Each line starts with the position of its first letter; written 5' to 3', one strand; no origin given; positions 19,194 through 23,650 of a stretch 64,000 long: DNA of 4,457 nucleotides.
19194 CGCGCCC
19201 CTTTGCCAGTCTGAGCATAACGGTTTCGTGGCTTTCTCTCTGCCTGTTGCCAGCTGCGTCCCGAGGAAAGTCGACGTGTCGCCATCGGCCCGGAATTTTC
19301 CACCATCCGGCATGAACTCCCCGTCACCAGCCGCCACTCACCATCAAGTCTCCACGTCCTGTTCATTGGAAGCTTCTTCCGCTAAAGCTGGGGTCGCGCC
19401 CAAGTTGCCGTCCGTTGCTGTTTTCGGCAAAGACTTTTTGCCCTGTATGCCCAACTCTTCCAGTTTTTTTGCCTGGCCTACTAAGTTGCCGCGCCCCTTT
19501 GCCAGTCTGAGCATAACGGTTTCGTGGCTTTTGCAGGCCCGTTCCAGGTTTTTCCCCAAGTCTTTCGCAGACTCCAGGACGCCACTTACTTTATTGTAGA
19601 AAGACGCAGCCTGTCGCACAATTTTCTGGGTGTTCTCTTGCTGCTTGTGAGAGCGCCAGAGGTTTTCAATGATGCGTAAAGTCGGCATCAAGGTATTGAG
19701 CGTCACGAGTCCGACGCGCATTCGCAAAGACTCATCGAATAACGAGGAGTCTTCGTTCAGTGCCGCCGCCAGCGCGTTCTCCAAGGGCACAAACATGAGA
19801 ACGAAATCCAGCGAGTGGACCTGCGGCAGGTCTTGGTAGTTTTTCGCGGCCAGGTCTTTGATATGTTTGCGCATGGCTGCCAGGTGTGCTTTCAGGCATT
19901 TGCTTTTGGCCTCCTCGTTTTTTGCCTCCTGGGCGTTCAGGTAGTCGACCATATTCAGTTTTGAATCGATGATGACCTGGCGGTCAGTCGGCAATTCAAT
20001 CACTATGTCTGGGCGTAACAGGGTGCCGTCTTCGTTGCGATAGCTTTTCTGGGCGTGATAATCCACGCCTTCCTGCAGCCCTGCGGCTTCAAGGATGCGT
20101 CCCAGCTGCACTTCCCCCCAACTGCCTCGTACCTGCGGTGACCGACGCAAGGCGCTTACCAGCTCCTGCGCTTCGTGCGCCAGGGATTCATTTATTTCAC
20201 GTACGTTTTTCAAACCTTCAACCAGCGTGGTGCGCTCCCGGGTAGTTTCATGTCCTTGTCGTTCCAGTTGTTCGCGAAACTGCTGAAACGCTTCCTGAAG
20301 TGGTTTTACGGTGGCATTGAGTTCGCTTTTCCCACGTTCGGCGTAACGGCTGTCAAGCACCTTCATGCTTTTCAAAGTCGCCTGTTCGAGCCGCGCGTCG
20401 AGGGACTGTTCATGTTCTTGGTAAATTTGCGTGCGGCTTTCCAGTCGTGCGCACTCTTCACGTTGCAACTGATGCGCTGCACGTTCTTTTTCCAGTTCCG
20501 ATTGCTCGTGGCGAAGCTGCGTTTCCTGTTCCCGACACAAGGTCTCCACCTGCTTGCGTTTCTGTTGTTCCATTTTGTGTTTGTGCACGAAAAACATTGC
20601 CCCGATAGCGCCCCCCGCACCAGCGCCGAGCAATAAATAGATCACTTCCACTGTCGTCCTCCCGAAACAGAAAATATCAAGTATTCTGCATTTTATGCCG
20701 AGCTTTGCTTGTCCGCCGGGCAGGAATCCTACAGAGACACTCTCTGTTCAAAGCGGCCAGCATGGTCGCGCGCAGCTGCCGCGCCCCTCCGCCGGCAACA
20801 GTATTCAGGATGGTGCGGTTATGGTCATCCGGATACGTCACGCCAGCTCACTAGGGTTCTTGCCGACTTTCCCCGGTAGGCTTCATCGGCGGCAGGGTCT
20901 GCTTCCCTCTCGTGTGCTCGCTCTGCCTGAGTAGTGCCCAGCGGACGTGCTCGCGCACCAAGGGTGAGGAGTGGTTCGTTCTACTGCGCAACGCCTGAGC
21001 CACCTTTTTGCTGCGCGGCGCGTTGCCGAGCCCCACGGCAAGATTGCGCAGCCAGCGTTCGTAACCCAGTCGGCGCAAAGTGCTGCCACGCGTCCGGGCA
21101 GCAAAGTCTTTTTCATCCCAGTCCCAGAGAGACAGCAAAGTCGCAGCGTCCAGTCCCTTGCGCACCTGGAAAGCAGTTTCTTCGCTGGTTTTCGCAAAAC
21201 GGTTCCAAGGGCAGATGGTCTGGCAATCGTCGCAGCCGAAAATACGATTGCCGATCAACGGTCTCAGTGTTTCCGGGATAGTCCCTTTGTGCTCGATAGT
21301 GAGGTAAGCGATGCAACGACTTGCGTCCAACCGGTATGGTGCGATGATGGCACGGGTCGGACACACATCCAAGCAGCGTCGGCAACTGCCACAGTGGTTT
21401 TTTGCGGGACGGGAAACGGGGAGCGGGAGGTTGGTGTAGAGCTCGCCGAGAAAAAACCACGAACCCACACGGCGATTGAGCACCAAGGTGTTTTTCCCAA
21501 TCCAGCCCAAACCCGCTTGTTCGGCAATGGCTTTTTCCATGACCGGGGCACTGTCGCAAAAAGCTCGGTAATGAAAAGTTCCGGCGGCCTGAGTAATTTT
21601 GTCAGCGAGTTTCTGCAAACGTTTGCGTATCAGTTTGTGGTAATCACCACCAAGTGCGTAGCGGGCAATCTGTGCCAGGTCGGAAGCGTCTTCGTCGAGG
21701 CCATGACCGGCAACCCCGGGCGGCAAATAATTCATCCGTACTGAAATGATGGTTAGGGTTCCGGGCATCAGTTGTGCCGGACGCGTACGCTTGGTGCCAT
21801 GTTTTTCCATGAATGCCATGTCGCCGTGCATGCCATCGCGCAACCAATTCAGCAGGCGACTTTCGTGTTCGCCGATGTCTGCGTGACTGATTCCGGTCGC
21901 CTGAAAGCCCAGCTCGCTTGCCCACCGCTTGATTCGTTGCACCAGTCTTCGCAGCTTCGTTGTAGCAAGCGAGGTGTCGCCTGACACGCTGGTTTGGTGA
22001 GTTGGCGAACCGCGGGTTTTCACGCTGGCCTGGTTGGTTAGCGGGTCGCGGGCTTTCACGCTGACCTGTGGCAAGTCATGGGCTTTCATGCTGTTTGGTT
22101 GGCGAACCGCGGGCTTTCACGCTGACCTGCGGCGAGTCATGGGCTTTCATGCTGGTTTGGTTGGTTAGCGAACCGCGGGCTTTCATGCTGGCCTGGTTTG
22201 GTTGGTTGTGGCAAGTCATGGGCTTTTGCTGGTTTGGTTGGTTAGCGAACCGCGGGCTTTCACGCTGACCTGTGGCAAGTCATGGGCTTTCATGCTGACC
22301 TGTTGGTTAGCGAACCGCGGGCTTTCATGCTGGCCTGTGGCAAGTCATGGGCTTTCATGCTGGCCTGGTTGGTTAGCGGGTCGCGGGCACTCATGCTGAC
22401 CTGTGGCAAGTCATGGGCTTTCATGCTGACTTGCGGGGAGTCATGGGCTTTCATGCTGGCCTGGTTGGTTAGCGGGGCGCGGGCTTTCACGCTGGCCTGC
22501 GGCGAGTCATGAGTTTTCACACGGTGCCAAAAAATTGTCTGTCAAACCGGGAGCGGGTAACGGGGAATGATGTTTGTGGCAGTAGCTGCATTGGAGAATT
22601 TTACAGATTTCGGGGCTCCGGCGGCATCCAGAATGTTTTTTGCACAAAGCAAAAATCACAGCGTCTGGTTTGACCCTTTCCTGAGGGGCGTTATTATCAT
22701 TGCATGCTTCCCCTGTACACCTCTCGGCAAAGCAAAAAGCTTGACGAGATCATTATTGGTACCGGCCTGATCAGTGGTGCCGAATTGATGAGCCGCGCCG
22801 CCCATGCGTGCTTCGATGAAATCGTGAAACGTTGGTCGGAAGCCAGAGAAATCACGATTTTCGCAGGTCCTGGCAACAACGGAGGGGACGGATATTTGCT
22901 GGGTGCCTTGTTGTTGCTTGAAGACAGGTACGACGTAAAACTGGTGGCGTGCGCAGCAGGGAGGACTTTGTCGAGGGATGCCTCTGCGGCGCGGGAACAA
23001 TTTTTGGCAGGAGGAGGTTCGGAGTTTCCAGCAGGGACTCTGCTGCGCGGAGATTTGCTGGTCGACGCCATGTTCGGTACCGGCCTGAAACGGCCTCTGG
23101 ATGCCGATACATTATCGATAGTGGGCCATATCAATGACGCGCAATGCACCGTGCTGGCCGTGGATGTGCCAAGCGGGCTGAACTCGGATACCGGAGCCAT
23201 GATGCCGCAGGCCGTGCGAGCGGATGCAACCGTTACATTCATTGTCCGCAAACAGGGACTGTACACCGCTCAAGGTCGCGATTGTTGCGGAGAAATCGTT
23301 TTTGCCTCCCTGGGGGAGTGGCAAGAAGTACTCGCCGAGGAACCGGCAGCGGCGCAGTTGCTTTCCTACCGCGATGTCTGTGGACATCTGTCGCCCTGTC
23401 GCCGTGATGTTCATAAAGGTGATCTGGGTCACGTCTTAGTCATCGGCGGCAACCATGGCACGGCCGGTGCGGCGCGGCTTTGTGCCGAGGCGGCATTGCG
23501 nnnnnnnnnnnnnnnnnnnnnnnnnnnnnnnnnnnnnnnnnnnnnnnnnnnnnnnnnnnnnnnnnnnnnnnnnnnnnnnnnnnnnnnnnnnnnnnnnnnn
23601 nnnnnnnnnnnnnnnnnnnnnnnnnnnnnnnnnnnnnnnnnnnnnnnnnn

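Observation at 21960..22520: In-frame 66-bp tandem repeat giving queG a variable (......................)n N-terminal region with a Met in every unit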

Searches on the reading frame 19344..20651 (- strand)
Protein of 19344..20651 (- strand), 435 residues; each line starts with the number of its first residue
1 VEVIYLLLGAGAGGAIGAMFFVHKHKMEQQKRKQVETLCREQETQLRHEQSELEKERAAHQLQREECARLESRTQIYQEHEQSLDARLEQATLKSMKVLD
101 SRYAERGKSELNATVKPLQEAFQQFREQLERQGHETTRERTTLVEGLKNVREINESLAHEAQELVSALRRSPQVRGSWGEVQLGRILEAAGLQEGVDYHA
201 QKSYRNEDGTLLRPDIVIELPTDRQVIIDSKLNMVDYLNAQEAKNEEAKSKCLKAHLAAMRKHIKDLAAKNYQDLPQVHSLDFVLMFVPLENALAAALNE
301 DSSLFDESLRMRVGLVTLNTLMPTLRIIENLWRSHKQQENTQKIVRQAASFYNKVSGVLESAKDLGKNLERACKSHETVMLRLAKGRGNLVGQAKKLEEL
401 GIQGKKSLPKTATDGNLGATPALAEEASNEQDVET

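Call 10: search_protein_families(library=ncbifam, proteins=[window:19344-20651:-])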
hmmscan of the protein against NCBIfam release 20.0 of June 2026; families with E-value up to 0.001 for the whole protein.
window:19344-20651:- (435 aa): 1 family
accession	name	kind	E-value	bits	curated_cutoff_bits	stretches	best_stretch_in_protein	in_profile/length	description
NF007686.0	PRK10361.1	equivalog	7e-71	239.3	810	1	102-408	129-435/475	DNA recombination protein RmuC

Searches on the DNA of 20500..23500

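Call 19: search_rna_families(source=window, start=20500, end=23500, threshold=evalue, max_evalue=1)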
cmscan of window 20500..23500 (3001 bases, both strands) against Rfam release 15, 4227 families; matches with E-value up to 1: 0.
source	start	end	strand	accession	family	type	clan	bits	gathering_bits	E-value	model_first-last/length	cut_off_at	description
